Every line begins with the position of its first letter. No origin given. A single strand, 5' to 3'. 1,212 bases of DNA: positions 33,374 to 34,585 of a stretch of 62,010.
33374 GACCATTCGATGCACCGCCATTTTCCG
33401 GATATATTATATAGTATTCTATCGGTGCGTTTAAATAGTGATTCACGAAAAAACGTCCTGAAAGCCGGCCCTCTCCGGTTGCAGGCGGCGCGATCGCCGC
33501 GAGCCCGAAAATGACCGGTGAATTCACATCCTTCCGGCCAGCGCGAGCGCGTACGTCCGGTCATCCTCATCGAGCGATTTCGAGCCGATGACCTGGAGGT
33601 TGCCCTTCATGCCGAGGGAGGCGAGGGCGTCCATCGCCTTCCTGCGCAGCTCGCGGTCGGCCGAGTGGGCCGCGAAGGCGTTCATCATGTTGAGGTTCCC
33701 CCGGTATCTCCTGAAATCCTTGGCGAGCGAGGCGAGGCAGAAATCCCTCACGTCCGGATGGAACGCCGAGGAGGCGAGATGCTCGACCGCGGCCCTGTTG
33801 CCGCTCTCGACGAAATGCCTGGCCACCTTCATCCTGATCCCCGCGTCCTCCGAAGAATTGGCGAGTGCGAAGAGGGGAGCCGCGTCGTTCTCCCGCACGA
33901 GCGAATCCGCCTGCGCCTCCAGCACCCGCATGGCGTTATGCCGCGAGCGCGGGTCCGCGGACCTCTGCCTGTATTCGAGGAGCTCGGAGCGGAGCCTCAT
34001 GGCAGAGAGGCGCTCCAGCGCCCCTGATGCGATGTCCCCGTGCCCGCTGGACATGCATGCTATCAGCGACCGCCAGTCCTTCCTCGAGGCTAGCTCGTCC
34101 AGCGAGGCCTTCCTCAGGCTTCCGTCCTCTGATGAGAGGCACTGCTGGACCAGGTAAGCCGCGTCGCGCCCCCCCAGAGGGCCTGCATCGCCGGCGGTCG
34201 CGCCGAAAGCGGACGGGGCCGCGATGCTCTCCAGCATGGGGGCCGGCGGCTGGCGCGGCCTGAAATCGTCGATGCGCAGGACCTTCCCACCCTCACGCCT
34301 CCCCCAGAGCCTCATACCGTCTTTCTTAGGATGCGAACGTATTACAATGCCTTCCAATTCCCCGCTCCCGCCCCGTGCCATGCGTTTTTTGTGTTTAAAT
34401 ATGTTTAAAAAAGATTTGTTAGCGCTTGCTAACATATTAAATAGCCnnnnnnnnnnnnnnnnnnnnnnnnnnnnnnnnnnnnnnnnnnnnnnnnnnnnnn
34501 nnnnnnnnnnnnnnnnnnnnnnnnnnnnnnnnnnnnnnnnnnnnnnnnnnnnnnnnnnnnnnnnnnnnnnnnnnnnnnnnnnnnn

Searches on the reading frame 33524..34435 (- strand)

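Call 22: search_protein_families(library=pfam, proteins=[window:33524-34435:-], max_evalue=0.001)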
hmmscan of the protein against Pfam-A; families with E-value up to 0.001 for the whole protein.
window:33524-34435:- (303 aa): 1 family
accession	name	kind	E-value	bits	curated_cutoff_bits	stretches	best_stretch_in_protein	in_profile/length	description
PF13646.12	HEAT_2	-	5.3e-08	33.5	27.7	0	151-222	3-69/88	HEAT repeats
